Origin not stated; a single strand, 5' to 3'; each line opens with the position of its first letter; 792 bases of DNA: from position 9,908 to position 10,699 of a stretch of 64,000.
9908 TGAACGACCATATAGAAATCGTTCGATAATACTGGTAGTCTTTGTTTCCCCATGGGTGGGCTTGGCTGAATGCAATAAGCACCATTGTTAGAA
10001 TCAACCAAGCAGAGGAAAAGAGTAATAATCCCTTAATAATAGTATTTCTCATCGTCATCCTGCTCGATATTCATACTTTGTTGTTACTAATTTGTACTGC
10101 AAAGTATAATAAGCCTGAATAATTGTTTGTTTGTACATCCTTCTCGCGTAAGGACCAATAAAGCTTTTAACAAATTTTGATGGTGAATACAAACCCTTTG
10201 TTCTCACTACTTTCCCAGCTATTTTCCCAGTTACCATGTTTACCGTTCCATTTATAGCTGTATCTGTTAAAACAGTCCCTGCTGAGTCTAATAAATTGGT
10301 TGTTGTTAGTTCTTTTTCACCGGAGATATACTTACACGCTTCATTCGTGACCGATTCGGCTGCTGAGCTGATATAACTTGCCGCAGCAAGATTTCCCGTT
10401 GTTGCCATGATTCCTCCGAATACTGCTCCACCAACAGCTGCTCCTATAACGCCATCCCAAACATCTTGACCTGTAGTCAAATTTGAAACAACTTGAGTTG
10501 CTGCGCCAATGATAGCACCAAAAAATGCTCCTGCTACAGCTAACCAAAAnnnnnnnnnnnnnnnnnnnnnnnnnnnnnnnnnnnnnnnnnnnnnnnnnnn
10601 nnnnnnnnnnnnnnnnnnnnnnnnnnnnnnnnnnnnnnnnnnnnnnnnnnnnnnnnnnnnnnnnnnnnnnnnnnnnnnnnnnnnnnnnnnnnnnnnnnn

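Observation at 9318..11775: Orphan, 5'-truncated RHS toxin cassette with a glycine-zipper tip and a 2-TM immunity gene, wedged into a copper-homeostasis locus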

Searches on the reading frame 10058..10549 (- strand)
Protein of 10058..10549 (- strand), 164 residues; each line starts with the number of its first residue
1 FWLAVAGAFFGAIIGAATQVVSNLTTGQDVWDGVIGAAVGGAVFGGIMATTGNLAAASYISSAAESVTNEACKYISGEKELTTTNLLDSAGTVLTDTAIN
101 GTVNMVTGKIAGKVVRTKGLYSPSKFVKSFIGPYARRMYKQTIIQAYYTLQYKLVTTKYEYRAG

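Call 7: search_protein_families(library=pfam, proteins=[window:10058-10549:-], max_evalue=10)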
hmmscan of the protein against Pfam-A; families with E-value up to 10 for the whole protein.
seq(164 aa): 6 families
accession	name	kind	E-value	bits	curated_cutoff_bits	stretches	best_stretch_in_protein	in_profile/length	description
PF02517.21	Rce1-like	-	0.28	11.9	22.4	1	3-58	41-84/93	Type II CAAX prenyl endopeptidase Rce1-like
PF13441.11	Gly-zipper_YMGG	-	0.68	10.1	28.9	1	4-43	7-38/45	YMGG-like Gly-zipper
PF04888.17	SseC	-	1.5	8.8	30.2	1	7-114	60-159/312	Secretion system effector C (SseC) like family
PF12822.12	ECF_trnsprt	-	2.5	8.5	30.7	1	6-49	41-86/169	ECF transporter, substrate-specific component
PF04226.18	Transgly_assoc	-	2.7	8.7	25.3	1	33-56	4-27/49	Transglycosylase associated protein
PF19942.4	DUF6404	-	3.8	8.4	27.6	1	5-51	53-99/115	Family of unknown function (DUF6404)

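Call 16: find_homologous_proteins(query=window:10058-10549:-, max_evalue=0.01)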
Query seq(164 aa) (164 aa): 3 proteins with E <= 0.01 among 403 candidates.
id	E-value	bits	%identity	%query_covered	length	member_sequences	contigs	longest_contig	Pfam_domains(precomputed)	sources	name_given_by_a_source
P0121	1.4e-35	140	52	78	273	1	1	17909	-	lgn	-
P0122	1.6e-30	124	50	89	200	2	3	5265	-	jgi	-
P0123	2.4e-18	85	40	87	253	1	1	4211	-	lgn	-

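Call 19: find_encoding_contigs(protein=P0121, flank=10000, max_places=3)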
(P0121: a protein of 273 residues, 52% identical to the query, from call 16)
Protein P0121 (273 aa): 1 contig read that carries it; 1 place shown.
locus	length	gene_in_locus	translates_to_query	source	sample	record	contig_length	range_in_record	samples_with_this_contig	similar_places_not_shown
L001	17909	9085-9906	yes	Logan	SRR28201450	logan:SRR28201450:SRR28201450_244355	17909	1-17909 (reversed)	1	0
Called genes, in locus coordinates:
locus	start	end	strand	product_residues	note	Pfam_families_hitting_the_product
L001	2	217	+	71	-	?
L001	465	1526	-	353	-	PF13271:DUF4062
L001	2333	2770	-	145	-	-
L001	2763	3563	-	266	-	PF14285:DUF4367 (weak)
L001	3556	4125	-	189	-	PF04542:Sigma70_r2, PF08281:Sigma70_r4_2, PF04545:Sigma70_r4 (weak)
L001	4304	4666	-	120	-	PF13560:HTH_31, PF01381:HTH_3, PF12844:HTH_19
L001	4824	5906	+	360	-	-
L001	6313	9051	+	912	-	PF05593:RHS_repeat (faint), PF25023:TEN_YD-shell (weak)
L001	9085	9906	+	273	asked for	-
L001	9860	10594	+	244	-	-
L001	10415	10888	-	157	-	-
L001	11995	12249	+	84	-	-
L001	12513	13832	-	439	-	PF13173:AAA_14, PF13635:DUF4143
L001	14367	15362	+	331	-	PF20282:CTD6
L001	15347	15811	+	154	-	PF20288:MC2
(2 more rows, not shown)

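Call 37: search_protein_representatives(alignment_id=A2)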
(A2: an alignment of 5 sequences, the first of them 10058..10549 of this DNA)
Query: 5 sequences, 166 profile positions. Proteins with E-value up to 0.001 (for the whole library): 257; up to 1e-10: 144; up to 1e-30: 49. The best 150 are listed.
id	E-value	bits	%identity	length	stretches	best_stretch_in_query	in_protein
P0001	8.6e-67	240.4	-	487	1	1-166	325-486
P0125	8.0e-51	188.5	-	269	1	1-154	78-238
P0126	1.0e-48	181.7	-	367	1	3-155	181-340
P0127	3.0e-48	180.1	-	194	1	1-151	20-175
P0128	3.9e-45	170.0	-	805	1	1-155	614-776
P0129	3.0e-44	167.1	-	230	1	1-152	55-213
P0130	3.6e-44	166.9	-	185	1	1-163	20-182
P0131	4.8e-44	166.4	-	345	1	6-153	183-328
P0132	1.0e-43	165.3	-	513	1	1-159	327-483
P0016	2.8e-43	163.9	-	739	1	1-162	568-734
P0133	3.9e-43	163.5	-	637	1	1-160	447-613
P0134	9.0e-43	162.3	-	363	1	1-159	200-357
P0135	5.2e-42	159.8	-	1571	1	1-150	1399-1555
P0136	9.1e-42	159.0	-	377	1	1-161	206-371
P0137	1.3e-41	158.5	-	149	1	38-161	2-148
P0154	1.7e-37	145.1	-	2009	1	1-151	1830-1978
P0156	3.4e-37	144.1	-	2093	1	1-153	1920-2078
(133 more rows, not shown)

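Call 45: search_solved_structures(query=A3, max_evalue=10)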
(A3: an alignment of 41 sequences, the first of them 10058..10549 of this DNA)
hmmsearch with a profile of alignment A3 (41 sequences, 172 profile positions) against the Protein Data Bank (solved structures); distinct sequences matched with E-value up to 10: 7.
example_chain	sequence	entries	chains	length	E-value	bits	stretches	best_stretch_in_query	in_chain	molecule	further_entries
8bef_Y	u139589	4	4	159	0.0029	20.5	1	5-65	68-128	Outer envelope pore protein 16-3, chloroplastic/mitochondrial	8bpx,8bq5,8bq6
7zm7_J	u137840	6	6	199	0.02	17.7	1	4-50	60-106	NADH-ubiquinone oxidoreductase-like protein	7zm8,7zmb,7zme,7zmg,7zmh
8e73_AK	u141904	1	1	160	0.04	16.7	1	5-60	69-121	NDUA11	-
9f5x_e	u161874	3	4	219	0.13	15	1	5-63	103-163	Mitochondrial NADH:ubiquinone oxidoreductase 23 kDa subunit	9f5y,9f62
9mnh_A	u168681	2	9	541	0.2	14.5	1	20-70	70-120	Fusion Protein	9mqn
5gpn_Ag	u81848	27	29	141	0.78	12.5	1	3-62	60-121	NADH dehydrogenase [ubiquinone] 1 alpha subcomplex subunit 11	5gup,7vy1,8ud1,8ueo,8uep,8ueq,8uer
7v2c_V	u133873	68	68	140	0.81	12.5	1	3-62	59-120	NADH dehydrogenase [ubiquinone] 1 alpha subcomplex subunit 11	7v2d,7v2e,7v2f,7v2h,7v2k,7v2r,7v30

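Call 56: predict_structure(alignment_id=A3)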
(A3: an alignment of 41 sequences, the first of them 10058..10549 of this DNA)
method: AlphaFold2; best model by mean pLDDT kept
length: 164 residues; sequences in the alignment: 41
mean_pLDDT: 92.4   pTM: 0.84
mean pLDDT of the five models: 92.4, 92.0, 91.2, 90.7, 89.6
residues with pLDDT >= 90: 122; 70-90: 42; 50-70: 0; < 50: 0
segments of 3 or more residues with pLDDT < 50: none
pLDDT, mean of each block of 10 residues (from residue 1): 92 94 93 96 94 94 96 96 97 96 94 90 87 89 89 88 80
secondary structure, 60 per line:
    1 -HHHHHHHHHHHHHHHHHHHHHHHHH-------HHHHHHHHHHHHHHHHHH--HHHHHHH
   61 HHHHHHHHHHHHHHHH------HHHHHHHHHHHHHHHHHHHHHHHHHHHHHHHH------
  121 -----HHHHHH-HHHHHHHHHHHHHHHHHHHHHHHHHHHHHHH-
elements in order: H2-26 H34-51 H54-76 H83-114 H126-131 H133-163

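Call 66: fold_search(model_id=the predicted structure, library=pdb)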
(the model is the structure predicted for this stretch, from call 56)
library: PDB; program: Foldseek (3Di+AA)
matches with E <= 10: 129; with E <= 0.001: 0
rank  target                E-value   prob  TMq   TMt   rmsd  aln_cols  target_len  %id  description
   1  5uz7_R                1.8e+00  0.05  0.17  0.12  15.3       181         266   12  Volta phase plate cryo-electron microscopy structure of a calcitonin receptor-heterotrimeric Gs protein complex (released 2017-05-03)
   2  3ly2_D                2.0e+00  0.10  0.22  0.14  14.7       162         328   12  Catalytic Domain of Human Phosphodiesterase 4B in Complex with A Coumarin-Based Inhibitor (released 2010-04-28)
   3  3ly2_F                2.0e+00  0.10  0.22  0.14  14.7       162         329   12  Catalytic Domain of Human Phosphodiesterase 4B in Complex with A Coumarin-Based Inhibitor (released 2010-04-28)
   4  8e6m                  2.1e+00  0.09  0.25  0.13  13.0       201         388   14  X-ray structure of the Deinococcus radiodurans Nramp/MntH divalent transition metal transporter WT in an inward-open, ca (released 2023-05-03)
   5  6wk5_A                2.5e+00  0.44  0.34  0.48   6.4       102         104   17  Crystal structure of Gdx-Clo from Small Multidrug Resistance family of transporters (released 2020-10-28)
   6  6rya_A                2.5e+00  0.12  0.29  0.20  11.4       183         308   11  Structure of Dup1 mutant H67A:Ubiquitin complex (released 2019-11-13)
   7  2qyl                  2.5e+00  0.09  0.23  0.14  14.8       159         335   12  Crystal structure of PDE4B2B in complex with inhibitor NPV (released 2008-04-08)
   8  1tbb_B                2.5e+00  0.08  0.24  0.16  15.6       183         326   15  Catalytic Domain Of Human Phosphodiesterase 4D In Complex With Rolipram (released 2004-08-03)
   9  3ly2_C                2.7e+00  0.10  0.24  0.15  14.9       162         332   13  Catalytic Domain of Human Phosphodiesterase 4B in Complex with A Coumarin-Based Inhibitor (released 2010-04-28)
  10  3g4g_C                2.7e+00  0.09  0.20  0.12  15.0       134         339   13  Crystal structure of human phosphodiesterase 4d with regulatory domain and d155871 (released 2010-01-19)
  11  8rbm_E                2.8e+00  0.14  0.32  0.26  12.9       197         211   16  Cryo-EM structure of the NADH:ferredoxin oxidoreductase RNF from Azotobacter vinelandii, ferricyanide oxidized (released 2024-06-26)
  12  1xmu_A                2.9e+00  0.09  0.23  0.15  14.9       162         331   13  Catalytic Domain Of Human Phosphodiesterase 4B In Complex With Roflumilast (released 2004-12-14)
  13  7eiv_C                2.9e+00  0.08  0.23  0.11  14.2       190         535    9  heterotetrameric glycyl-tRNA synthetase from Escherichia coli (released 2021-08-11)
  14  6ni3_R                2.9e+00  0.07  0.23  0.16  15.4       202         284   11  B2V2R-Gs protein subcomplex of a GPCR-G protein-beta-arrestin mega-complex (released 2019-11-20)
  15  8k4c_B                2.9e+00  0.07  0.20  0.13  14.5       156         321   11  Crystal structure of PDE4D complexed with ethaverine hydrochloride (released 2023-11-22)
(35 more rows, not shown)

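Call 75: search_protein_families(library=pfam, proteins=[P0154, P0156], max_evalue=0.01)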
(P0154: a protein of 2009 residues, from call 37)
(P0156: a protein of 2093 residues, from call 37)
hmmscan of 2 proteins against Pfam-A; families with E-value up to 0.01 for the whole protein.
P0154 (2009 aa): 1 family
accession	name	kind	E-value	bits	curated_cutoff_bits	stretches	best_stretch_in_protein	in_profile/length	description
PF05593.20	RHS_repeat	-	1.4e-26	92.7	22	3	1368-1400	6-38/38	RHS Repeat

P0156 (2093 aa): 5 families
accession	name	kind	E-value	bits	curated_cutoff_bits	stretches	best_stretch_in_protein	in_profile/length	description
PF05593.20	RHS_repeat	-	1.9e-53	178.4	22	6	1351-1382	7-36/38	RHS Repeat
PF08239.17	SH3_3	-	2e-24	86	27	2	955-1011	3-53/54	Bacterial SH3 domain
PF24517.2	CBM96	-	3.7e-12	46.8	26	1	250-389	8-146/164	Carbohydrate-binding module family 96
PF02018.23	CBM_4_9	-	4.4e-11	43.7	25.9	1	752-868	15-123/136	Carbohydrate binding domain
PF25302.1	NADase_transloc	-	0.0097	16.5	27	0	1518-1564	48-94/146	NAD glycohydrolase translocation F5/8 type C domain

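Call 87: search_protein_families(library=padloc, proteins=[window:10058-10549:-], max_evalue=0.01)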
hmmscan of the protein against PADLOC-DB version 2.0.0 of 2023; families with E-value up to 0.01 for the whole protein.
window:10058-10549:- (164 aa): 0 families

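Call 88: search_protein_families(library=phrogs, proteins=[window:10058-10549:-], max_evalue=0.01)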
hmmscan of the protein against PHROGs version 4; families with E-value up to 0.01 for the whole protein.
window:10058-10549:- (164 aa): 1 family
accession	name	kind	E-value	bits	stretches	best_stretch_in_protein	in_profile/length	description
phrog_342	-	head and packaging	8.4e-06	25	1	5-77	349-416/1235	internal virion protein with endolysin domain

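Call 89: search_protein_families(library=pfam, alignment_id=A3, max_evalue=0.1)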
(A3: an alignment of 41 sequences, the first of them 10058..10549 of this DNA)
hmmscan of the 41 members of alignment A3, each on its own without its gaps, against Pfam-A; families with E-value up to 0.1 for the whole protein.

A. member 1, window:10058-10549:- (164 aa): 0 families

B. families by the number of members that match (of 41 scanned): 15 families
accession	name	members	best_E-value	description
PF01342.26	SAND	2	0.017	SAND domain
PF05433.20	Rick_17kDa_Anti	1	0.0094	Glycine zipper 2TM domain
PF04830.18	DUF637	1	0.023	Possible hemagglutinin (DUF637)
PF00654.25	Voltage_CLC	1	0.025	Voltage gated chloride channel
PF04226.18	Transgly_assoc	1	0.028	Transglycosylase associated protein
PF12821.13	ThrE_2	1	0.038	Threonine/Serine exporter, ThrE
PF03592.21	Terminase_2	1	0.041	Terminase small subunit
PF02592.20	Vut_1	1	0.044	Putative vitamin uptake transporter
PF23621.1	BP74_N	1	0.057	BP74 N-terminal domain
PF07714.23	PK_Tyr_Ser-Thr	1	0.058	Protein tyrosine and serine/threonine kinase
PF19174.5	DUF5856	1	0.061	Family of unknown function (DUF5856)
PF22756.2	E217_gp29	1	0.073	E217 gateway protein gp29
PF10946.13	DUF2625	1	0.073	Protein of unknown function DUF2625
PF00107.32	ADH_zinc_N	1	0.091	Zinc-binding dehydrogenase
PF11585.13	Stomoxyn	1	0.092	Insect antimicrobial peptide, stomoxyn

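Call 92: fold_search(model_id=the predicted structure, library=viral)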
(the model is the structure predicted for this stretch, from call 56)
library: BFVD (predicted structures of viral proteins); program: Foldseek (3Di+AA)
matches with E <= 10: 73; with E <= 0.001: 0
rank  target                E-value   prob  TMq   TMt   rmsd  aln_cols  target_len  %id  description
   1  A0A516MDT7            6.5e-01  0.15  0.21  0.18  20.9       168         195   16  (no name in the UniProt tables at hand)
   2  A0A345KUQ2            9.5e-01  0.23  0.29  0.30  13.6       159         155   18  (no name in the UniProt tables at hand)
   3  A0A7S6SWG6            9.5e-01  0.21  0.29  0.27  10.9       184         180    9  (no name in the UniProt tables at hand)
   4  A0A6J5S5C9            1.7e+00  0.21  0.30  0.33  10.0       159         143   14  Uncharacterized protein [uncultured Caudovirales phage]
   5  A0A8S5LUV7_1          2.2e+00  0.16  0.30  0.08  12.2       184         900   11  Crystallin beta/gamma motif-containing protein [Podoviridae sp. ctrub15]
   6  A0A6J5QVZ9            2.6e+00  0.10  0.20  0.13  12.9       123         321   20  Uncharacterized protein [uncultured Caudovirales phage]
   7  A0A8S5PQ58            2.7e+00  0.06  0.20  0.07  19.4       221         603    8  Uncharacterized protein [Myoviridae sp. ctwwN25]
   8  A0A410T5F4            3.3e+00  0.09  0.24  0.12  12.9       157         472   15  Putative split RNA polymerase ADP-ribosylase [Acinetobacter phage Henu6]
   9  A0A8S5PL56            3.9e+00  0.06  0.21  0.16  17.4       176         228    7  Uncharacterized protein [Siphoviridae sp. ctL0q1]
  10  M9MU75                4.1e+00  0.14  0.25  0.30  13.3       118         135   16  (no name in the UniProt tables at hand)
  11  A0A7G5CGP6            4.1e+00  0.05  0.19  0.12  12.7       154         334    8  (no name in the UniProt tables at hand)
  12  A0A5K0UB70            4.1e+00  0.04  0.20  0.16  14.1       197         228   13  Uncharacterized protein [Yasminevirus sp. GU-2018]
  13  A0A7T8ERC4            4.3e+00  0.20  0.30  0.40   7.0       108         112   17  Multidrug transporter [Flavobacterium phage vB_FspM_immuto_2-6A]
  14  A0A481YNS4            4.3e+00  0.10  0.32  0.25  11.1       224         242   11  Uncharacterized protein [Pithovirus LCDPAC01]
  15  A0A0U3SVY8            4.3e+00  0.05  0.21  0.05  22.4       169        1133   14  B spike [Diaphorina citri reovirus]
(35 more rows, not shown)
